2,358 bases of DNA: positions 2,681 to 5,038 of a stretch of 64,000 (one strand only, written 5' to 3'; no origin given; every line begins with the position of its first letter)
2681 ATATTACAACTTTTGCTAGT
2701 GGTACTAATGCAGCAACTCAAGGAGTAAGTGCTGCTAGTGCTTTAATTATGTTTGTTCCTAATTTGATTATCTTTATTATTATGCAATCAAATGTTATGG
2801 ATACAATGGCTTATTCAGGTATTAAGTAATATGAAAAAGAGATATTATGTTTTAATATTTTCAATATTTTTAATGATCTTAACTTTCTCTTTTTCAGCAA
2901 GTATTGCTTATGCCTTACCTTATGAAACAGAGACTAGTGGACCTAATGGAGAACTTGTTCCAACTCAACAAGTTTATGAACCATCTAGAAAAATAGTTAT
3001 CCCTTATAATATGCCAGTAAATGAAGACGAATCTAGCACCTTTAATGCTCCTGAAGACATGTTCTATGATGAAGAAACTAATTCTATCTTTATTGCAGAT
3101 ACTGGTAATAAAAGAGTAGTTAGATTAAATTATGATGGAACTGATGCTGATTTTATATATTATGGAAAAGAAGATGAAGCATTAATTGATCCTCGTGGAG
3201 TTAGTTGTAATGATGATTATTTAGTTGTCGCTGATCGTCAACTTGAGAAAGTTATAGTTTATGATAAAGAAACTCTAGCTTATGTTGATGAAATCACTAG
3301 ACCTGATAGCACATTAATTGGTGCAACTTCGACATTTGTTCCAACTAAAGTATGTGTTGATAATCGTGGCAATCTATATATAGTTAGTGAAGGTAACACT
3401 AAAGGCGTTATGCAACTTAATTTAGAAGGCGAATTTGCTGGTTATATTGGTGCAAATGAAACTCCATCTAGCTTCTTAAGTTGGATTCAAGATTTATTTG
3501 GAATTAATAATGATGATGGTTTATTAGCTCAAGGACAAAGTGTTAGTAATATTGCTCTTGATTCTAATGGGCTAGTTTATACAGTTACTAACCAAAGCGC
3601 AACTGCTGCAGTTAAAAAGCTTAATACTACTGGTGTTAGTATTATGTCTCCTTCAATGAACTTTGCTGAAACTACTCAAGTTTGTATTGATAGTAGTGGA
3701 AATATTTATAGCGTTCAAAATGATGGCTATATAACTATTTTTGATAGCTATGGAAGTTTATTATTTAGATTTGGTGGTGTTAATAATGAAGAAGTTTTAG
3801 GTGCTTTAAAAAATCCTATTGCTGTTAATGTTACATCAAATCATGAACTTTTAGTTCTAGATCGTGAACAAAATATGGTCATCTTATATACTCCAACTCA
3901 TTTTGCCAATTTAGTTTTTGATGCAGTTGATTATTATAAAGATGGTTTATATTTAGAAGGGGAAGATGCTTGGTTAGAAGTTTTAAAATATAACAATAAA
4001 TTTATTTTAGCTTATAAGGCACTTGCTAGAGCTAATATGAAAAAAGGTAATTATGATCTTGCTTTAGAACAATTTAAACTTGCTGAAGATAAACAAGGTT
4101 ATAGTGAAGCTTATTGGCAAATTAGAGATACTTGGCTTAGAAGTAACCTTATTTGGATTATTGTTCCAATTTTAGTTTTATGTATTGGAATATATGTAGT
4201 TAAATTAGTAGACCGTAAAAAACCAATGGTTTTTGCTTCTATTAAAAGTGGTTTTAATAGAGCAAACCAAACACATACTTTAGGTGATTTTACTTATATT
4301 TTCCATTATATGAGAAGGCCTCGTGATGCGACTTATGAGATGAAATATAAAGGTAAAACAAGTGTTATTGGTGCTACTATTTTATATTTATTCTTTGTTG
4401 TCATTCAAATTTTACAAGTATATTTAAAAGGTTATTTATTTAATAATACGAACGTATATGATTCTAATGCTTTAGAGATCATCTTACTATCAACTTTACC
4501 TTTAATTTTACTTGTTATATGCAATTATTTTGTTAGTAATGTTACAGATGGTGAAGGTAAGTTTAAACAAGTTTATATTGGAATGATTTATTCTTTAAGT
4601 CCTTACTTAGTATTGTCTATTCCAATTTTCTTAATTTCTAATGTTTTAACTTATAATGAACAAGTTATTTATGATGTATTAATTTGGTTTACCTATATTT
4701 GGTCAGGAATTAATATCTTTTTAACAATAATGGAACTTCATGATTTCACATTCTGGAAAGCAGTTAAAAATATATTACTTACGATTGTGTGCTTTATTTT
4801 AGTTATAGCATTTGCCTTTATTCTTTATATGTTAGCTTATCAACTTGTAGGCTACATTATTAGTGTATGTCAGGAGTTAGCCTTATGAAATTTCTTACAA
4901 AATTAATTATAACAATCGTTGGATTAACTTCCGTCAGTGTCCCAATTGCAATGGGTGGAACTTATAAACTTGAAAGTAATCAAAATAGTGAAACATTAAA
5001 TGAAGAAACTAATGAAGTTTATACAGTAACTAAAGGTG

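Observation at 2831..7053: NHL-propeller/TPR/Yip1 membrane protein translationally coupled to a ~720-aa exported unknown, embedded in a sugar-ABC operon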

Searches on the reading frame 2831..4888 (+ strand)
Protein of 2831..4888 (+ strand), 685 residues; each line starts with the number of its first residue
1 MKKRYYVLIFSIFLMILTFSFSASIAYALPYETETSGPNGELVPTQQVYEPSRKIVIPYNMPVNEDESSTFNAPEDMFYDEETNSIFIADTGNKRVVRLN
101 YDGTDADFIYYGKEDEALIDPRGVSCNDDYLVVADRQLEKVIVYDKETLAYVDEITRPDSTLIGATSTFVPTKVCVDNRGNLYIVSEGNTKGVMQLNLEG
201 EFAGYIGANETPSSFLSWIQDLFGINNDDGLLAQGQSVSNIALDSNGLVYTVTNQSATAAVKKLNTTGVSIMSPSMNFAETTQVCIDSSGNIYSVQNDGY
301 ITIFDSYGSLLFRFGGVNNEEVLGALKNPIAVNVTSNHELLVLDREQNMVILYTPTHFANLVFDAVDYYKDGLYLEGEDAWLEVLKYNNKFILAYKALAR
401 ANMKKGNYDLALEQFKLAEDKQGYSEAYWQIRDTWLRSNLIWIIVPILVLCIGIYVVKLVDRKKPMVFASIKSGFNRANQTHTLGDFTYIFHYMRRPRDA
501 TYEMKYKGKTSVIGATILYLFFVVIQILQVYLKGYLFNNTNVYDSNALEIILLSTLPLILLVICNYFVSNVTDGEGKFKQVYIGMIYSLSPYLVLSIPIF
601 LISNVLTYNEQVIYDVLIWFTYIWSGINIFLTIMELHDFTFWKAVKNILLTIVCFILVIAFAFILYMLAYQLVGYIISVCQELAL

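Call 3: search_protein_families(library=pfam, proteins=[window:2831-4888:+], max_evalue=0.01)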
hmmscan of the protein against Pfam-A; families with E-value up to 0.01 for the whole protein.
window:2831-4888:+ (685 aa): 3 families
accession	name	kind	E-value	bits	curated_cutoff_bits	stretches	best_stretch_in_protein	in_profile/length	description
PF04893.22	Yip1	-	9.8e-09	35.7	28.6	1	493-662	3-171/173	Yip1 domain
PF01436.27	NHL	-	7.5e-06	26.2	20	0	71-97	1-26/28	NHL repeat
PF06739.17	SBBP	-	0.00012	22.4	20.5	0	160-189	3-33/38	Beta-propeller repeat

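Call 9: search_solved_structures(query=window:2831-4888:+, max_evalue=1)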
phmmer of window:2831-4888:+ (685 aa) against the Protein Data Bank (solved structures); distinct sequences matched with E-value up to 1: 35.
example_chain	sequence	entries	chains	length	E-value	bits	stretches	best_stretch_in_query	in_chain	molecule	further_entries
7qrw_A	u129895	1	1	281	1.1e-09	41.1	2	68-136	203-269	Isoform 4 of Tripartite motif-containing protein 3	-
7b96_A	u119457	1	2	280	3.2e-07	33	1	64-136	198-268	Isoform 2 of Tripartite motif-containing protein 2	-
7qrv_A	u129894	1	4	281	3.3e-07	32.9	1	64-136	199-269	Tripartite motif-containing protein 2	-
7b2r_A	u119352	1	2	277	3.8e-07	32.7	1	64-136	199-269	Tripartite motif-containing protein 2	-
6d69_A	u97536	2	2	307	1.1e-05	27.9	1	60-350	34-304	NHL Repeat Region of D. melanogaster Thin | Thin, isoform D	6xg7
8j72_A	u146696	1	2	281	3.4e-05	26.3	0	68-144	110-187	E3 ubiquitin-protein ligase TRIM71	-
9jur_A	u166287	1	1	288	3.5e-05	26.2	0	68-144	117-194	E3 ubiquitin-protein ligase TRIM71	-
7qrx_A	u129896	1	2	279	3.6e-05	26.2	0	68-144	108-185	E3 ubiquitin-protein ligase TRIM71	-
1rwi_B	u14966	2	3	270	0.00077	21.8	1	71-196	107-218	Serine/threonine-protein kinase pknD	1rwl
6ren_A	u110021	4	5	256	0.0055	19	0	72-193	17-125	3fPizza6-SH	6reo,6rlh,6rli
6f0t_A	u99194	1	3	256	0.0087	18.3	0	117-186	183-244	Pizza6-SFW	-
6qsd_A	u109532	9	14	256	0.0098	18.1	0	85-189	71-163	Pizza6S | Pizza6-S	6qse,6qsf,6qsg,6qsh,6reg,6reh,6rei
8pkr_A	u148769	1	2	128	0.016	17.5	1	71-196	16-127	non-specific serine/threonine protein kinase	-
6rej_A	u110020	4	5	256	0.018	17.2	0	79-191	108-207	Pizza6-SH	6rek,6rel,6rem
7zpz_A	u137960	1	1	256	0.028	16.6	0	83-190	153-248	Pizza6-TSR-TSH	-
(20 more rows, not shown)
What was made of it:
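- On NHL-repeat beta-propeller (PF01436): 26.2 bits against a cut-off of 20 (call 3). phmmer hits to TRIM2/3/71, Thin and PknD NHL domains reach E 1e-9 (call 9).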

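Call 11: find_homologous_proteins(query=window:2831-4888:+, max_evalue=0.00001)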
Query window:2831-4888:+ (685 aa): 174 proteins with E <= 0.00001 among 8000 candidates; the best 120 are listed.
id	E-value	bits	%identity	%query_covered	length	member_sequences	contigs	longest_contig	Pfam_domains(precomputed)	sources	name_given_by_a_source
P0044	0.0e+0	1527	99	100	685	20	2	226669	PF04893.23,PF01436.28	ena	-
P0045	0.0e+0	1129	73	100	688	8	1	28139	PF04893.23,PF01436.28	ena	-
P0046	1.7e-282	958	62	99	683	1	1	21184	PF04893.23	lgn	-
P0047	3.3e-255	867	56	100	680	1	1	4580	PF01436.28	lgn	-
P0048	1.0e-238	813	54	100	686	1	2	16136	PF04893.23,PF01436.28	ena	-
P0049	4.1e-237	808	54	100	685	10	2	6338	PF04893.23,PF01436.28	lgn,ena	-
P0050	6.4e-235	800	54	97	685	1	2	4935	PF04893.23,PF01436.28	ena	-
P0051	8.3e-235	800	53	100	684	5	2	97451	PF04893.23,PF01436.28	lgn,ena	-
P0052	8.4e-235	800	54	100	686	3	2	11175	PF04893.23,PF01436.28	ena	-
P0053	3.3e-234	798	54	100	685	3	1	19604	PF04893.23,PF01436.28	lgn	-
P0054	4.8e-234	797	53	100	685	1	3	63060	PF04893.23,PF01436.28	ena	-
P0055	1.4e-233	796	53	100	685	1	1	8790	PF04893.23,PF01436.28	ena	-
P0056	2.7e-233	795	53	97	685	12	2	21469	PF04893.23,PF01436.28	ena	-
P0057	3.2e-233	795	54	97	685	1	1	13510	PF04893.23,PF01436.28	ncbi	-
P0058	1.4e-232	793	53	100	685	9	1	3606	PF04893.23,PF01436.28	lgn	-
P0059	2.6e-232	792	52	100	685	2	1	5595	PF04893.23,PF01436.28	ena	-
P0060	3.4e-232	791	53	100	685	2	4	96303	PF04893.23,PF01436.28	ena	-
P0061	5.8e-232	791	51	100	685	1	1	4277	PF04893.23,PF01436.28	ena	-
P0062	1.0e-231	790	54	97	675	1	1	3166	PF04893.23,PF01436.28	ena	-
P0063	1.1e-231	790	53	100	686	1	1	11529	PF04893.23,PF01436.28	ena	-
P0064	1.8e-230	786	54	97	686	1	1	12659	PF04893.23,PF01436.28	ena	-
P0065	7.1e-230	784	53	100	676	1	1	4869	PF04893.23,PF01436.28,PF07719.24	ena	-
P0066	8.0e-230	783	53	98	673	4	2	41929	PF04893.23,PF01436.28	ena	-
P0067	3.0e-229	782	52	100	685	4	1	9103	PF04893.23,PF01436.28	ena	-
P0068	7.3e-229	780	54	90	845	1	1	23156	PF04893.23,PF01436.28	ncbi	-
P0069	1.4e-228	779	52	99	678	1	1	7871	PF04893.23,PF18975.7,PF01436.28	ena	-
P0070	1.0e-227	777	52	100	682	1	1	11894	PF04893.23,PF01436.28,PF08450.19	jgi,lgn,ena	-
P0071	4.2e-227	774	51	100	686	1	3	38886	PF04893.23,PF01436.28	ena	-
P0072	2.2e-226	772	53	96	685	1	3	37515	PF04893.23,PF01436.28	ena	-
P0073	1.0e-225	770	54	89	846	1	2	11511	PF04893.23,PF01436.28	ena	-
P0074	2.0e-225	769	53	89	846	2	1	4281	PF04893.23,PF01436.28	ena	-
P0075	2.8e-225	768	51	100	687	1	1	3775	PF04893.23,PF01436.28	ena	-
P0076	3.3e-225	768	53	93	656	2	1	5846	PF04893.23,PF01436.28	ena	-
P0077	6.4e-225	767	51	100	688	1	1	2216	PF04893.23,PF01436.28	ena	-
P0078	1.8e-223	762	51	100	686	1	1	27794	PF04893.23,PF01436.28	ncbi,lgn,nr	ncbi:MAG: hypothetical protein K6F32_03895 [Bacilli bacterium]|nr:hypothetical protein [Bacilli bact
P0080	9.1e-222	757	51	97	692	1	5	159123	PF04893.23,PF01436.28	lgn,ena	-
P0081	9.4e-222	757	54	94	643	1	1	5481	PF04893.23,PF01436.28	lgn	-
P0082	1.4e-220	753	52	99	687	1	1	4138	PF04893.23,PF01436.28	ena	-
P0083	1.2e-219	750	51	97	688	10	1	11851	PF04893.23,PF01436.28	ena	-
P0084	7.2e-218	744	51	100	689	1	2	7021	PF04893.23,PF01436.28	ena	-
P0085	3.0e-217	742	52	98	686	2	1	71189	PF04893.23,PF01436.28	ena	-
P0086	6.4e-217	741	50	99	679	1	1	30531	PF04893.23,PF01436.28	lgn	-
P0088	9.3e-215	734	49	100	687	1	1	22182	PF04893.23,PF01436.28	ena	-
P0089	1.2e-213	730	50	99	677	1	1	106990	PF04893.23,PF01436.28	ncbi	-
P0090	6.2e-213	728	49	100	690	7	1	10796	PF04893.23,PF01436.28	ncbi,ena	-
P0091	8.1e-213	727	51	96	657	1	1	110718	PF04893.23,PF01436.28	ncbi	-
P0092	2.2e-211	723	50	96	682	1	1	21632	PF01436.28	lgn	-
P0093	5.9e-211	721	51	96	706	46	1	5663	PF04893.23,PF01436.28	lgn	-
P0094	1.7e-210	720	50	99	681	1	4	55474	PF04893.23,PF01436.28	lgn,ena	-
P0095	1.5e-209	716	49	96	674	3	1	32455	PF04893.23,PF01436.28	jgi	-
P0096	2.7e-209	716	49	96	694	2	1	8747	PF04893.23,PF01436.28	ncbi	-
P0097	7.5e-209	714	50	97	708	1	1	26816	PF04893.23,PF01436.28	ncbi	-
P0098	1.3e-208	713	49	96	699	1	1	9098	PF04893.23,PF01436.28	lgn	-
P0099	3.0e-208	712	49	99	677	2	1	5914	PF01436.28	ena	-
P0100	5.2e-207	708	50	97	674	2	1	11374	PF04893.23,PF01436.28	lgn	-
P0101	1.6e-206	706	48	98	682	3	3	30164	PF04893.23,PF01436.28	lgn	-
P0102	3.4e-206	705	50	100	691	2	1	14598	PF04893.23,PF01436.28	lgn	-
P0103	1.3e-205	704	48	100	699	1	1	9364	PF04893.23,PF01436.28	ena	-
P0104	1.9e-205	703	49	100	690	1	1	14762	PF04893.23,PF01436.28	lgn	-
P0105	1.9e-205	703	50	96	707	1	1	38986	PF04893.23,PF01436.28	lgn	-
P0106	3.3e-205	702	49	97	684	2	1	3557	PF04893.23,PF01436.28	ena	-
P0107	5.0e-205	702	49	100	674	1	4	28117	PF04893.23,PF01436.28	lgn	-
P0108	1.2e-204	700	49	100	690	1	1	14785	PF04893.23,PF01436.28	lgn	-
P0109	2.6e-204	699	49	97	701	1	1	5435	PF01436.28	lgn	-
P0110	8.8e-204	697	50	96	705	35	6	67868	PF04893.23,PF01436.28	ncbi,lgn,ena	-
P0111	9.9e-204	697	49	97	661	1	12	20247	PF04893.23,PF01436.28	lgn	-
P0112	1.1e-203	697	49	97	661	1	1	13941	PF04893.23,PF01436.28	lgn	-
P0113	1.8e-203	696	49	99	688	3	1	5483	PF04893.23,PF01436.28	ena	-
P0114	2.0e-203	696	49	97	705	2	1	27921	PF04893.23,PF01436.28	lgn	-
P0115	5.0e-203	695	48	100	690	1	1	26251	PF04893.23,PF01436.28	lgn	-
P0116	6.2e-203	695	49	96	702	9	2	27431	PF04893.23,PF01436.28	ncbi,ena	-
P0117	7.1e-203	694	49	95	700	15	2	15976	PF04893.23,PF01436.28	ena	-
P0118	9.0e-203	694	49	99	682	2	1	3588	PF04893.23,PF01436.28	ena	-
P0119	9.2e-203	694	49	96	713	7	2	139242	PF04893.23,PF01436.28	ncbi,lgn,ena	-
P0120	1.4e-202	693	48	99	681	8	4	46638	PF04893.23,PF01436.28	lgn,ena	-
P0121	1.6e-202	693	48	96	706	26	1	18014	PF04893.23,PF01436.28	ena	-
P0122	3.7e-202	692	48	100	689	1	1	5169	PF04893.23,PF01436.28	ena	-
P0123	4.1e-202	692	49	100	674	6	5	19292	PF04893.23,PF01436.28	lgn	-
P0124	4.8e-202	692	48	97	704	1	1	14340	PF04893.23,PF01436.28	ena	-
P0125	1.3e-201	690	48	100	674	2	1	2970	PF04893.23,PF01436.28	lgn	-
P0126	1.5e-201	690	49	97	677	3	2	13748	PF04893.23,PF01436.28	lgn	-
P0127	5.9e-201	688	49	96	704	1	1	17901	PF04893.23,PF01436.28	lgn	-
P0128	3.0e-200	686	49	97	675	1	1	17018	PF04893.23,PF01436.28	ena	-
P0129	2.0e-199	683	48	99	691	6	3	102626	PF04893.23,PF01436.28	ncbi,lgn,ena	-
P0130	5.7e-199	682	47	99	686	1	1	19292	PF04893.23,PF01436.28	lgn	-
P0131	6.0e-199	681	47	100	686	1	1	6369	PF04893.23,PF01436.28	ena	-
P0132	6.5e-199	681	48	99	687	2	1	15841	PF04893.23,PF01436.28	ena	-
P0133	9.1e-199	681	48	100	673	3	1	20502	PF04893.23,PF01436.28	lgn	-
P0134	2.0e-198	680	48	96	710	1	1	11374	PF04893.23,PF01436.28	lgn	-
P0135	6.0e-198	678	49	96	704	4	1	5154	PF04893.23,PF01436.28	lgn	-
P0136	7.0e-196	671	45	100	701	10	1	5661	PF04893.23,PF01436.28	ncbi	-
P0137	1.4e-195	670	47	100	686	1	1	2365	PF04893.23,PF01436.28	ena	-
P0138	5.2e-195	668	46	100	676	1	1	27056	PF04893.23,PF01436.28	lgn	-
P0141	2.5e-194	666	45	100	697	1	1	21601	PF04893.23,PF01436.28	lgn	-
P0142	6.8e-194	665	47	96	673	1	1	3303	PF04893.23,PF01436.28,PF06739.18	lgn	-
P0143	1.2e-193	664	48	95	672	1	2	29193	PF04893.23,PF01436.28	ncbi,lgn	-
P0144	4.1e-191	656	47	99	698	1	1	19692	PF04893.23,PF01436.28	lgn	-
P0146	1.4e-183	631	46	96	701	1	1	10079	PF04893.23,PF01436.28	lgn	-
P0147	4.0e-177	609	45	100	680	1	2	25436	PF04893.23,PF01436.28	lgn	-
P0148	9.5e-171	588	44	96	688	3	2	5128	PF04893.23,PF01436.28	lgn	-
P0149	1.1e-169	585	45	92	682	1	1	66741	PF04893.23,PF01436.28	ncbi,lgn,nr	ncbi:MAG: hypothetical protein PHX51_05245 [Clostridia bacterium]|nr:hypothetical protein [Clostridi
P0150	2.3e-169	584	42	100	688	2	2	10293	PF04893.23,PF01436.28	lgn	-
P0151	3.2e-167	577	43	96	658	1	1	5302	PF04893.23,PF01436.28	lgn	-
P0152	2.0e-160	554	43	96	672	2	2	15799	PF04893.23,PF01436.28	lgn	-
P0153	1.2e-152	528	53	67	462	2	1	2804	PF01436.28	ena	-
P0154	2.3e-122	428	35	100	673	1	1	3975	PF04893.23,PF01436.28,PF06739.18,PF08450.19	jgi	jgi:DNA-binding beta-propeller fold protein YncE/uncharacterized membrane protein (GlpM family)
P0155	4.1e-119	418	36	96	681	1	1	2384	PF04893.23,PF01436.28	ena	-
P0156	5.0e-117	411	35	100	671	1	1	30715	PF04893.23,PF20067.6,PF01436.28,PF25021.2,PF06739.18,PF07719.24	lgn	-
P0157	1.6e-111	393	35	97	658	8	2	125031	PF04893.23,PF01436.28,PF06739.18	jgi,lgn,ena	-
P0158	5.5e-111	391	34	94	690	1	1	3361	PF04893.23,PF13414.13,PF01436.28,PF25021.2,PF06739.18,PF08450.19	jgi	-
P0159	1.9e-108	382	35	96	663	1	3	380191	PF04893.23,PF01436.28,PF06739.18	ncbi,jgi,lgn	ncbi:MAG: YIP1 family protein [Acholeplasmataceae bacterium]|jgi:hypothetical protein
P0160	1.6e-107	379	34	99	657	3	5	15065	PF04893.23,PF01436.28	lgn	-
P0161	3.4e-107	378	35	96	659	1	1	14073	PF04893.23,PF01436.28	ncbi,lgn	-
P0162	4.6e-102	361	34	99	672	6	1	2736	PF04893.23,PF00515.35,PF13432.13,PF01436.28,PF06739.18,PF07719.24,PF08450.19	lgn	-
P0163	1.1e-101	360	32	100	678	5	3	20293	PF04893.23,PF01436.28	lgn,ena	-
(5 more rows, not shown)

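Call 23: predict_structure(alignment_id=A2)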
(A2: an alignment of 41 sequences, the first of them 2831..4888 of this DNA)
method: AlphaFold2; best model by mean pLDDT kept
length: 685 residues; sequences in the alignment: 41
mean_pLDDT: 83.7   pTM: 0.67
mean pLDDT of the five models: 83.7, 83.4, 82.4, 81.3, 79.4
residues with pLDDT >= 90: 234; 70-90: 373; 50-70: 61; < 50: 17
segments of 3 or more residues with pLDDT < 50: 24-26, 224-233
pLDDT, mean of each block of 10 residues (from residue 1): 76 80 53 77 85 85 68 94 94 92 88 79 94 93 93 89 76 92 86 87 78 53 46 65 89 83 82 86 91 93 91 82 82 93 93 92 86 83 86 86 89 85 85 85 85 84 76 70 78 88 85 89 86 68 62 83 91 85 92 89 81 88 93 90 91 91 90 91 83
secondary structure, 60 per line:
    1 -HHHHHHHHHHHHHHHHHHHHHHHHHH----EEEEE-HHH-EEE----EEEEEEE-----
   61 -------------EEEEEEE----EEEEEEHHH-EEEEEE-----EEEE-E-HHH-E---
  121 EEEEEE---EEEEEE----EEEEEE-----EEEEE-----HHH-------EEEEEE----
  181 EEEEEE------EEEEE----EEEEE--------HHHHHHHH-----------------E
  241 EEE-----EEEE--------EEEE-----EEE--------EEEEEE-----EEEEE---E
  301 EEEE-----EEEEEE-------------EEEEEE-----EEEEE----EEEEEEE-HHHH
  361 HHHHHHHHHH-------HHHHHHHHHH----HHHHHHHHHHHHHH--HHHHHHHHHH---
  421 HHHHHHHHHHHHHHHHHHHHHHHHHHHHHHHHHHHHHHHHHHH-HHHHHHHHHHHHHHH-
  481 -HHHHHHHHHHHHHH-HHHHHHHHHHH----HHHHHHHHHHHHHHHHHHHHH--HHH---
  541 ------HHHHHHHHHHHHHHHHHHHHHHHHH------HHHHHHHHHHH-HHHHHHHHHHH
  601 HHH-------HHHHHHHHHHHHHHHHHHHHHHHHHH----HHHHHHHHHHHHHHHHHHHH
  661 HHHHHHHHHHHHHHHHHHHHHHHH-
elements in order (helices of 4 or more, strands of 3 or more residues): H2-27 E32-36 E42-44 E49-55 E74-80 E85-90 E95-100 E106-109 E121-126 E130-135 E140-145 E151-155 E171-176 E181-186 E193-197 E202-206 H215-222 E240-243 E249-252 E261-264 E270-272 E281-286 E292-296 E300-304 E310-315 E329-334 E340-344 E349-355 H357-370 H378-387 H392-405 H408-417 H421-463 H465-479 H482-495 H497-507 H512-532 H547-571 H578-588 H590-603 H611-636 H641-684
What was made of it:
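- On NHL-repeat beta-propeller (PF01436): The AF2 model has 24 strands in six blades (call 23).
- Checked: Four helices follow (357-417, two TPR-like hairpins), then a helical membrane bundle (call 23).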

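Call 27: fold_search(model_id=the predicted structure, library=pdb)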
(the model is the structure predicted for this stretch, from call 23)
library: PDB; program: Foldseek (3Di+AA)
matches with E <= 10: 1453; with E <= 0.001: 632
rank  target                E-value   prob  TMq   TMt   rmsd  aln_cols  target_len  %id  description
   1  8j72_B                2.4e-15  1.00  0.33  0.78   4.0       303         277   17  Crystal structure of mammalian Trim71 in complex with lncRNA Trincr1 (released 2024-03-06)
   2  6xg7                  3.4e-15  1.00  0.32  0.73   8.2       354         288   19  1.3 A Resolution Structure of the of the NHL Repeat Region of D. melanogaster Thin (released 2020-12-16)
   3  6fq3_A                1.2e-14  1.00  0.35  0.59   3.9       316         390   17  Crystal structure of Danio rerio Lin41 filamin-NHL domains in complex with lin-29A 5'UTR 13mer RNA (released 2018-05-09)
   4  8j72_A                1.6e-14  1.00  0.34  0.80   3.9       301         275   17  Crystal structure of mammalian Trim71 in complex with lncRNA Trincr1 (released 2024-03-06)
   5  6d69                  5.5e-14  1.00  0.34  0.76   4.9       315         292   21  Crystal Structure of the NHL Repeat Region of D. melanogaster Thin (released 2019-04-24)
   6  6fpt_B                9.2e-14  1.00  0.33  0.57  10.0       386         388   15  Crystal structure of Danio rerio Lin41 filamin-NHL domains (released 2018-05-09)
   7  9jur                  1.1e-13  1.00  0.34  0.79   4.3       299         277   18  Crystal Structure of NHL domain of human E3 ubiquitin-protein ligase TRIM71 (released 2025-04-30)
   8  6rek                  2.6e-13  1.00  0.32  0.80   4.3       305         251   19  Crystal structure of Pizza6-SH with Cu2+ (released 2019-07-31)
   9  7qrv_B                3.9e-13  1.00  0.34  0.81   3.2       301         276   19  Crystal structure of NHL domain of TRIM2 (full C-terminal) (released 2022-05-04)
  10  6fpt_A                6.5e-13  1.00  0.33  0.57  10.1       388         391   15  Crystal structure of Danio rerio Lin41 filamin-NHL domains (released 2018-05-09)
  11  7zcj                  1.8e-12  1.00  0.31  0.78   4.7       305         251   21  Crystal structure of Pizza6-TNH-TSH with Silicotungstic Acid (STA) polyoxometalate (released 2023-04-19)
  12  6rej                  2.2e-12  1.00  0.31  0.80   5.1       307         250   20  Crystal structure of Pizza6-SH with Zn2+ (released 2019-07-31)
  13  6f0t_A                2.4e-12  1.00  0.31  0.79   5.0       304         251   21  Crystal structure of Pizza6-SFW (released 2018-03-21)
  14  7nyq_B                3.6e-12  1.00  0.34  0.80   3.9       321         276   16  Crystal structure of the Mei-P26 NHL domain (released 2022-05-04)
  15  6i3b_A                5.4e-12  1.00  0.31  0.78   4.5       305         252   17  Crystal structure of cPizza6-AYW, a circularly permuted designer protein (released 2019-11-20)
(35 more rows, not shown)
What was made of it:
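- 2918..3898 (+): Gene A residues 30-356: six-bladed NHL beta-propeller, extracytoplasmic. Calls 9, 23, 27
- On NHL-repeat beta-propeller (PF01436): Foldseek TM-score on the target is 0.78-0.81 to six-bladed NHL domains (call 27).
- Closest known: PknD extracellular NHL sensor domain. Same: A six-bladed NHL propeller outside the membrane, tethered by a TM helix (calls 9, 27).
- Checked: Foldseek returns six-bladed NHL propellers such as TRIM71, Thin and PknD, with TM-score on the target of 0.78-0.81 (call 27).
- NHL propellers serve as extracellular sensor domains, for example in PknD (calls 9, 27).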

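Call 53: search_protein_families(library=ncbifam, proteins=[window:2831-4888:+], max_evalue=0.001)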
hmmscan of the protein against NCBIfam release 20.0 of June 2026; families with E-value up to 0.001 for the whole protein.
window:2831-4888:+ (685 aa): 1 family
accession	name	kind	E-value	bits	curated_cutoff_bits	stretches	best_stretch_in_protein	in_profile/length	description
NF035926.1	scyF_NHL_VPEP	equivalog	2.5e-07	30.2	350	0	277-350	197-270/376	scytonemin biosynthesis PEP-CTERM protein ScyF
